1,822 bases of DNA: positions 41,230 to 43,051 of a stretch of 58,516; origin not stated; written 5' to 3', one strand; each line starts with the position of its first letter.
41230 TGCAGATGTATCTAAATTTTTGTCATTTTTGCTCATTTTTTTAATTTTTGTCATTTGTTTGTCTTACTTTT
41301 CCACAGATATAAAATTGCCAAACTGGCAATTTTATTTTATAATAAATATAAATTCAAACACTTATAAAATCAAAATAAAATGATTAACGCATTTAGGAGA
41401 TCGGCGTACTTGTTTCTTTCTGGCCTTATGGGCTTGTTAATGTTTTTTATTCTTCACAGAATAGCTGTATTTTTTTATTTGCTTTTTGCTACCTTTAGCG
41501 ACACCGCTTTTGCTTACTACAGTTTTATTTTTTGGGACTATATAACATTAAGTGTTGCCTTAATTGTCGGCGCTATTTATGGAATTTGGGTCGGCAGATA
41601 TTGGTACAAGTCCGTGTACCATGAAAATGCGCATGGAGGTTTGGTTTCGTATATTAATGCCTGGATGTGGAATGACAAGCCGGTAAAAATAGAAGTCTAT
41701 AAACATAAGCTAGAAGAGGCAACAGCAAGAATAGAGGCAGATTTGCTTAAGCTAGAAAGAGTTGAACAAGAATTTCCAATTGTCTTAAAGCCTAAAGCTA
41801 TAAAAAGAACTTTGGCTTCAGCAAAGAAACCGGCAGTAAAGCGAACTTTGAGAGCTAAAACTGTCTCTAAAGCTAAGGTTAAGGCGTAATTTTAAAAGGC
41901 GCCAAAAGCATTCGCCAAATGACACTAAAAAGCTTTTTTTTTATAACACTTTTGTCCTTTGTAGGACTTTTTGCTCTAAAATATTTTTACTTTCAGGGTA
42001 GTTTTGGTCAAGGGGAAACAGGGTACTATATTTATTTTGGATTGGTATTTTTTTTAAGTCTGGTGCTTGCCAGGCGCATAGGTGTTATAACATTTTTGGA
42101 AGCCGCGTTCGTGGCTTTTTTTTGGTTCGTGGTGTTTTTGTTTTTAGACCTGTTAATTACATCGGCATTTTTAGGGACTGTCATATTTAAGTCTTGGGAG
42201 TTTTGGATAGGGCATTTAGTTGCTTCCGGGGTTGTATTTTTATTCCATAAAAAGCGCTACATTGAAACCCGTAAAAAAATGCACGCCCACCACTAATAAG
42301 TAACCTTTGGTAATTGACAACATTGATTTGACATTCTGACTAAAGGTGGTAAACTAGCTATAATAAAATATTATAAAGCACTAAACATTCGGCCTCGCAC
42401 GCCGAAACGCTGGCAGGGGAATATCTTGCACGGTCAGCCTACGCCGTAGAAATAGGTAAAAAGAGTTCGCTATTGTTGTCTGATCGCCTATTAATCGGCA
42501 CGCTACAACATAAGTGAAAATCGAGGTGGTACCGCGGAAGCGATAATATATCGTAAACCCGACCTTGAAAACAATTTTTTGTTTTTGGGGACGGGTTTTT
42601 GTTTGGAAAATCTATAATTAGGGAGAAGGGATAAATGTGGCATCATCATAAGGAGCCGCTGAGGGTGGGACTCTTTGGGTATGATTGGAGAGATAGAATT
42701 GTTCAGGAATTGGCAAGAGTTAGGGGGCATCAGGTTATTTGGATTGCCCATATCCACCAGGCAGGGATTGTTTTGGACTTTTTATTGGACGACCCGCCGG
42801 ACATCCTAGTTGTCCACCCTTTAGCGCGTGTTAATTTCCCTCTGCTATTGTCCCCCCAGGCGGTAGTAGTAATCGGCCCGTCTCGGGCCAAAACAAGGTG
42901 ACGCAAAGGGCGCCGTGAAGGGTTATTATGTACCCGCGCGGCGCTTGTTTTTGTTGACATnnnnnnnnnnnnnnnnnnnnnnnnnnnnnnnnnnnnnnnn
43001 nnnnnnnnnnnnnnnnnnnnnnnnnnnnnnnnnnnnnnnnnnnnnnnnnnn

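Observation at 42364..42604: T-box-like antiterminator/terminator leader in front of a non-aaRS orphan gene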

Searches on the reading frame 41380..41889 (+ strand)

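Call 10: search_protein_families(library=pfam, proteins=[window:41380-41889:+], max_evalue=1)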
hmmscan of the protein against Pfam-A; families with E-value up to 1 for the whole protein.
window:41380-41889:+ (169 aa): 1 family
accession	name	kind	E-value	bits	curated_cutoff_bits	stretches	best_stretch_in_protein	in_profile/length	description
PF03672.18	UPF0154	-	0.16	12.3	27.1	1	59-83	3-27/60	Uncharacterised protein family (UPF0154)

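Call 11: search_protein_families(library=ncbifam, proteins=[window:41380-41889:+], max_evalue=1)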
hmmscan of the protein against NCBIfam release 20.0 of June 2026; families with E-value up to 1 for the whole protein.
window:41380-41889:+ (169 aa): 0 families

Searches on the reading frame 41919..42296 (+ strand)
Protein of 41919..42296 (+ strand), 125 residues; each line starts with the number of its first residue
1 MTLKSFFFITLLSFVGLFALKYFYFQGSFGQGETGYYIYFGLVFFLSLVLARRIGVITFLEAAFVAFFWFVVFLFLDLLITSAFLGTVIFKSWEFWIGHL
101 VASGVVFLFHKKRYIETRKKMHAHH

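Call 10: search_protein_families(library=pfam, proteins=[window:41919-42296:+], max_evalue=1)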
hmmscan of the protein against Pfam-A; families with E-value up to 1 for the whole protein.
window:41919-42296:+ (125 aa): 0 families

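Call 11: search_protein_families(library=ncbifam, proteins=[window:41919-42296:+], max_evalue=1)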
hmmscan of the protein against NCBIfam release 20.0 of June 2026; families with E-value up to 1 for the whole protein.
window:41919-42296:+ (125 aa): 0 families

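Call 13: find_encoding_contigs(protein=window:41919-42296:+, flank=3000, max_places=10)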
Protein window:41919-42296:+ (125 aa): 2 contigs read that carry it; 2 places shown.
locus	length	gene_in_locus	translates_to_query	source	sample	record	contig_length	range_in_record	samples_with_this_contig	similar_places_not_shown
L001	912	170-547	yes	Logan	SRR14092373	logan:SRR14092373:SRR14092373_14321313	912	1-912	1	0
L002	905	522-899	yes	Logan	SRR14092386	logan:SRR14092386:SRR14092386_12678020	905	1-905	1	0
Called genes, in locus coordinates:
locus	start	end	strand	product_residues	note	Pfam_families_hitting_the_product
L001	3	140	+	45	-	?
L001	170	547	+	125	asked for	-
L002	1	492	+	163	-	?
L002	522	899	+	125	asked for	-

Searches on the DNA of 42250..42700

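Call 4: search_rna_families(source=window, start=42250, end=42700, threshold=evalue, max_evalue=10, show_alignments=5)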
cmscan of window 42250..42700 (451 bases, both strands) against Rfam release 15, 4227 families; matches with E-value up to 10: 4.
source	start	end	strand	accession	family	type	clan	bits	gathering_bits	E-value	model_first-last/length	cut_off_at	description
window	42549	42604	+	RF04106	mir-1303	Gene; miRNA;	-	21.7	107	0.12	13-71/85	no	mir-1303 microRNA precursor family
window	42458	42561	-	RF02356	BjrC1505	Gene; sRNA;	-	17.1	50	0.74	1-140/140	no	Alphaproteobacterial sRNA BjrC1505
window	42372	42569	+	RF00230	T-box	Cis-reg; leader;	-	16.5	93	0.18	1-219/219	no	T-box leader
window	42555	42599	+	RF02749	Ncrwmel02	Gene; sRNA;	-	9.9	290.8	7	110-154/251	no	Wolbachia sRNA mel02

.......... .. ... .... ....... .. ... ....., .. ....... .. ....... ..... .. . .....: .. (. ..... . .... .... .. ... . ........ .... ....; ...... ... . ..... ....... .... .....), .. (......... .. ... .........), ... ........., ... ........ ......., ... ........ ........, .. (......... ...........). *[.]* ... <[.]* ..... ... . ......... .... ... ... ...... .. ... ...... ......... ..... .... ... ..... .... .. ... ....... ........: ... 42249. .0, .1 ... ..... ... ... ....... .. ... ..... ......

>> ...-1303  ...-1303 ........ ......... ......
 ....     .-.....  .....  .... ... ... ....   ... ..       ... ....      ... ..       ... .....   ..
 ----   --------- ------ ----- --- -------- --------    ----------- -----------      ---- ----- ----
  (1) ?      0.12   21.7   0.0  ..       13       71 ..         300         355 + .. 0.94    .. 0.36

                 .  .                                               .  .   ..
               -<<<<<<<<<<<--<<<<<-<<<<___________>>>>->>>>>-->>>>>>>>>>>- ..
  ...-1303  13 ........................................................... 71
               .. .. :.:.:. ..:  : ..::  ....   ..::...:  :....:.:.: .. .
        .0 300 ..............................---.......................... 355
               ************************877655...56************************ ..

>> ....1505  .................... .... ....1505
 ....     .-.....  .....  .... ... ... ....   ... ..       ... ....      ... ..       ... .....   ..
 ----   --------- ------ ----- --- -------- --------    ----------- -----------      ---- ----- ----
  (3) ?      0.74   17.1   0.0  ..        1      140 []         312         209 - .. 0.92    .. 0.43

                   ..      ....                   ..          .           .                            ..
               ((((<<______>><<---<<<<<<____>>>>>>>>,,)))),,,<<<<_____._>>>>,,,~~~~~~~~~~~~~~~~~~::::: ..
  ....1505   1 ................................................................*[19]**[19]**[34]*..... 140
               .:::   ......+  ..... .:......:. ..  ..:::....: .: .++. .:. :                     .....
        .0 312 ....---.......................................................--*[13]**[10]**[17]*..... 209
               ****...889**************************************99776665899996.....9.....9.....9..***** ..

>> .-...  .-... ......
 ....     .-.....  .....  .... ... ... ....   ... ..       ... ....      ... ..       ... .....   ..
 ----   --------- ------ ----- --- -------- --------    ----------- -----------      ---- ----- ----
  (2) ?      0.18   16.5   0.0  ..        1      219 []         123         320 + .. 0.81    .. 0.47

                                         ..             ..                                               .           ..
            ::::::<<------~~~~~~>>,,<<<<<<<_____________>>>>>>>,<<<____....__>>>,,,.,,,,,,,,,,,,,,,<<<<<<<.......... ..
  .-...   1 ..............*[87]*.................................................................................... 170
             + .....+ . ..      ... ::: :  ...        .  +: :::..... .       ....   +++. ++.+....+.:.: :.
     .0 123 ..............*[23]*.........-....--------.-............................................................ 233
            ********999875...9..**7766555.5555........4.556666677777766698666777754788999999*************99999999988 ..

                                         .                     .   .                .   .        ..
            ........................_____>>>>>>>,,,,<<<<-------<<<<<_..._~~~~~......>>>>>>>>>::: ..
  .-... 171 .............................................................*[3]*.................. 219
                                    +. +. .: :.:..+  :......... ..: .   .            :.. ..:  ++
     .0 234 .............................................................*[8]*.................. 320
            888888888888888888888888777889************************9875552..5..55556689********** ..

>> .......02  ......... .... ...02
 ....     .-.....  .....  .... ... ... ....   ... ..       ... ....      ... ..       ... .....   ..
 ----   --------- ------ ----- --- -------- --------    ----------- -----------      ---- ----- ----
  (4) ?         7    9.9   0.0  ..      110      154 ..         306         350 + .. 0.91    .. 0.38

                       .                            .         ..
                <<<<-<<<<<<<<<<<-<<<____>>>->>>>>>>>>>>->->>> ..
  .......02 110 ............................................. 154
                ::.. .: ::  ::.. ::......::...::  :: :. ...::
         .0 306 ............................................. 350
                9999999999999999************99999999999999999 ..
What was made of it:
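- No copy reaches the Rfam gathering score of 93, and the window copy on its own is not significant (E=0.18, call 4). The RF00230 E-value for the window copy is 0.18 (call 4).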

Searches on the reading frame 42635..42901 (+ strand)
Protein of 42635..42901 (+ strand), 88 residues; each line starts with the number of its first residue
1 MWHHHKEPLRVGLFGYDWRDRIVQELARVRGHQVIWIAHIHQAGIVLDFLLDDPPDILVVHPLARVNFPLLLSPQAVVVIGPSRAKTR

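Call 10: search_protein_families(library=pfam, proteins=[window:42635-42901:+], max_evalue=1)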
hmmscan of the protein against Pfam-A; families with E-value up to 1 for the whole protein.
window:42635-42901:+ (88 aa): 1 family
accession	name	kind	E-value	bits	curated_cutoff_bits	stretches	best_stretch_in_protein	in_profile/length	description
PF16733.10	NRho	-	0.034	14.8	27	1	12-50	17-55/69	Rhomboid N-terminal domain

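Call 11: search_protein_families(library=ncbifam, proteins=[window:42635-42901:+], max_evalue=1)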
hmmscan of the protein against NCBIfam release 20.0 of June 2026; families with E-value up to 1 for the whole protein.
window:42635-42901:+ (88 aa): 0 families

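Call 12: find_homologous_proteins(query=window:42635-42898:+, max_evalue=0.01)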
Query window:42635-42898:+ (88 aa): 1 proteins with E <= 0.01 among 6 candidates.
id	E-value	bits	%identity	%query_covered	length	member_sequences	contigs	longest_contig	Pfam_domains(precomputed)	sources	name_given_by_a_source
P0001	4.4e-53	195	100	100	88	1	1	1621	-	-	-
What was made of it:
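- Tried and rejected: The single ORF found only itself (call 12).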

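Call 40: find_homologous_proteins(query=A2, max_evalue=0.1)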
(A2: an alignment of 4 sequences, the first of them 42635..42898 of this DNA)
Query A2 (4 sequences) (88 aa, profile of the alignment): 4 proteins with E <= 0.1 among 149 candidates.
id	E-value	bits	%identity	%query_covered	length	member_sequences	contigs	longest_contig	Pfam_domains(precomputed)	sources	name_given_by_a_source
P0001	1.7e-41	158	100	100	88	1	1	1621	-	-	-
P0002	4.6e-41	157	64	95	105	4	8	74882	-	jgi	jgi:hypothetical protein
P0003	2.6e-38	148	49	97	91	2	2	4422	-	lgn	-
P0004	1.4e-18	85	-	-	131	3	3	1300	-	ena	-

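Call 41: find_encoding_contigs(protein=P0002, flank=1500, max_places=10)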
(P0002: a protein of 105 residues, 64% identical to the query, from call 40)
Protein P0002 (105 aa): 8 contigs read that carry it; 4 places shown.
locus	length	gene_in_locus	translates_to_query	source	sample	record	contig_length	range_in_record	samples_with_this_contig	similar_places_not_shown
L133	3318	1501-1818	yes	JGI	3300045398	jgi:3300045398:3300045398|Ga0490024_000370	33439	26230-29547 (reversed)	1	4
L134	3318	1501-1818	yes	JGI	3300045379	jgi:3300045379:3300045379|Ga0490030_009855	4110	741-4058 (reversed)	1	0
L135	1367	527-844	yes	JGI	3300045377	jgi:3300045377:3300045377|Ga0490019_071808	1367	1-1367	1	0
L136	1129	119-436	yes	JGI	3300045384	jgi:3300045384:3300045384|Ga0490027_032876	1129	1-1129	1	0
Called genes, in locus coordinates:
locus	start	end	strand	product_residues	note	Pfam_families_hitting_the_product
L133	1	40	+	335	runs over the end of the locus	PF06723:MreB_Mbl, PF00022:Actin, PF00012:HSP70, PF14450:FtsA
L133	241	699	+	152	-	-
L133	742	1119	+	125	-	-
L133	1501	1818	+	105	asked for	-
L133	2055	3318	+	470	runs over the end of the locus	PF00817:IMS, PF21999:IMS_HHH_1 (weak), PF11799:IMS_C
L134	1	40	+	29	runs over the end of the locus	?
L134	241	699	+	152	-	-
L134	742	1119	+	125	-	-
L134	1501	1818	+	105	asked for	-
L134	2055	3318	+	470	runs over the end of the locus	PF00817:IMS, PF21999:IMS_HHH_1 (weak), PF11799:IMS_C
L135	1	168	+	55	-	?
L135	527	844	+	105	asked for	-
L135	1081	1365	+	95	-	?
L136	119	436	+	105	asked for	-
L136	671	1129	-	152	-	?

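Call 42: find_encoding_contigs(protein=P0003, flank=1500, max_places=10)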
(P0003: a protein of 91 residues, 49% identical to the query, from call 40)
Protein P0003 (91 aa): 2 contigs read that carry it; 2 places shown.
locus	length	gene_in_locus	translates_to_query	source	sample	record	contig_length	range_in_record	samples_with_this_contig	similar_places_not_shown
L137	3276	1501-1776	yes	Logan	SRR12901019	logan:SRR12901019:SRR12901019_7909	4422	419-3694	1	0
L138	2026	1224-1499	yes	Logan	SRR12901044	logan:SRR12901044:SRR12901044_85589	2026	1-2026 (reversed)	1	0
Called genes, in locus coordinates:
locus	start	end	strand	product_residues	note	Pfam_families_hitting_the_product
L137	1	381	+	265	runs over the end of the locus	?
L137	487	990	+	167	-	-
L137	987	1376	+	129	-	-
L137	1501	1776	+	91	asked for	-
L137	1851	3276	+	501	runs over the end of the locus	PF00817:IMS, PF21999:IMS_HHH_1 (weak), PF11799:IMS_C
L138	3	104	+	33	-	?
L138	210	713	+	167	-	-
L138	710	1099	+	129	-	-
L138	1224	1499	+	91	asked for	-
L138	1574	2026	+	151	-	?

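Call 43: find_encoding_contigs(protein=P0004, flank=1500, max_places=10)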
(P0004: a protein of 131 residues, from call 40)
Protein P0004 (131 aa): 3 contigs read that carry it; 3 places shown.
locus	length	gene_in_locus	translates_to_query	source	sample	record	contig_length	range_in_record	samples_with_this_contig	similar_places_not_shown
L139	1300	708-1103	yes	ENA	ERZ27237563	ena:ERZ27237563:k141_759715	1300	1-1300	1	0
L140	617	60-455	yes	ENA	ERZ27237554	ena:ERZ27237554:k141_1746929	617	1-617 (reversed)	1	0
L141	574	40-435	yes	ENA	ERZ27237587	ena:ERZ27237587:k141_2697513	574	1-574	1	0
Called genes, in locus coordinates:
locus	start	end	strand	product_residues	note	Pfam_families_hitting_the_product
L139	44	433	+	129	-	-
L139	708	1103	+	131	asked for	-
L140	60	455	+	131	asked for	-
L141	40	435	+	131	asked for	-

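Call 56: predict_structure(alignment_id=A3)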
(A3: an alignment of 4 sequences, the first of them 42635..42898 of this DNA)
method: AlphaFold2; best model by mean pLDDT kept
length: 88 residues; sequences in the alignment: 4
mean_pLDDT: 51.1   pTM: 0.38
mean pLDDT of the five models: 51.1, 51.0, 49.7, 49.3, 48.1
residues with pLDDT >= 90: 0; 70-90: 0; 50-70: 50; < 50: 38
segments of 3 or more residues with pLDDT < 50: 1-19, 70-88
pLDDT, mean of each block of 10 residues (from residue 1): 39 45 56 58 58 60 59 43 39
secondary structure, 60 per line:
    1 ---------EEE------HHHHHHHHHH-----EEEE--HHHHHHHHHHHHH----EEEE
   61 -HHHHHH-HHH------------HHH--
elements in order: E10-12 H19-28 E34-37 H40-52 E57-60 H62-67
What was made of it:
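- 42621..42901 (+): Regulated gene: ribosome-binding site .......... (42621-42630) and an 88-aa ORF (42635-42901). It encodes a clade-specific small protein with a predicted alternating beta-alpha pattern. The AlphaFold2 model has pLDDT 51 (call 56).
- Tried and rejected: The AlphaFold2 model had pLDDT 51, too low for a fold search, so I did not run one (call 56).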

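Call 58: search_protein_representatives(alignment_id=A3)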
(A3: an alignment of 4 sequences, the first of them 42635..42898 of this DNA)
Query: 4 sequences, 99 profile positions. Proteins with E-value up to 0.001 (for the whole library): 2; up to 1e-10: 2; up to 1e-30: 1. The best 2 are listed.
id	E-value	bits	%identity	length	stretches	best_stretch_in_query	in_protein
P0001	8.9e-40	150.7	-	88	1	13-98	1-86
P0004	3.8e-30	119.8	-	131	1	2-93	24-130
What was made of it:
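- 42621..42901 (+): Searches of 5.8 billion and 1.84 billion proteins found only these lineages (calls 12, 40, 58).
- Tried and rejected: An exhaustive HMMER search of 1.84 billion representatives found nothing more (call 58).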

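Call 69: search_solved_structures(query=A2, max_evalue=10)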
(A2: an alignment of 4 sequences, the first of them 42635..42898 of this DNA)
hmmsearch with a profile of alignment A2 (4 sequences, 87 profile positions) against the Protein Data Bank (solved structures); distinct sequences matched with E-value up to 10: 5.
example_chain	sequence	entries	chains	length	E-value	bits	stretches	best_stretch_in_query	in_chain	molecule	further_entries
7r09_A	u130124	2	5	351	0.045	17.1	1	2-36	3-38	Amine Dehydrogenase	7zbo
1vm6_A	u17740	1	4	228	0.52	13.7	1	3-42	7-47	Dihydrodipicolinate reductase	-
7jwk_A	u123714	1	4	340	0.54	13.7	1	2-50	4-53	Glyceraldehyde-3-phosphate dehydrogenase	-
3hzh_A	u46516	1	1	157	1.1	12.6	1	29-68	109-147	Chemotaxis response regulator (CheY-3)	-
2hyo_A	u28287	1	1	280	1.2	12.5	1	21-65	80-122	Rv0805N97A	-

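Call 70: search_protein_families(library=padloc, alignment_id=A2, max_evalue=1)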
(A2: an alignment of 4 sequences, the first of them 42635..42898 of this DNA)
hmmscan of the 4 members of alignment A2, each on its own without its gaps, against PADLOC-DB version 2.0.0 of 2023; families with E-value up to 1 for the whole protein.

A. member 1, window:42635-42898:+ (88 aa): 0 families

B. families by the number of members that match (of 4 scanned): 0 families

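Call 71: search_protein_families(library=pfam, alignment_id=A2, max_evalue=5)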
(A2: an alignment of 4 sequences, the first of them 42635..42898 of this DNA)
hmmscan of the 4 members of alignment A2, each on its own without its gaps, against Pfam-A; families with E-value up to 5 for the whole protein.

A. member 1, window:42635-42898:+ (88 aa): 1 family
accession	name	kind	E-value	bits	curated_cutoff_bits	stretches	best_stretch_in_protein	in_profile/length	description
PF16733.10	NRho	-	0.034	14.8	27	1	12-50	17-55/69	Rhomboid N-terminal domain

B. families by the number of members that match (of 4 scanned): 2 families
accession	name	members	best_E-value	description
PF16733.10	NRho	2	0.034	Rhomboid N-terminal domain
PF25583.1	WCX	1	0.0072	WCX domain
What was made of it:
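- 42621..42901 (+): No Pfam, NCBIfam or PADLOC family matches (calls 10, 11, 70, 71).
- On T-box riboswitch (RF00230, all classes): The downstream gene is an 88-aa protein of unknown function with no family match (calls 10, 11, 40, 58, 69-71).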
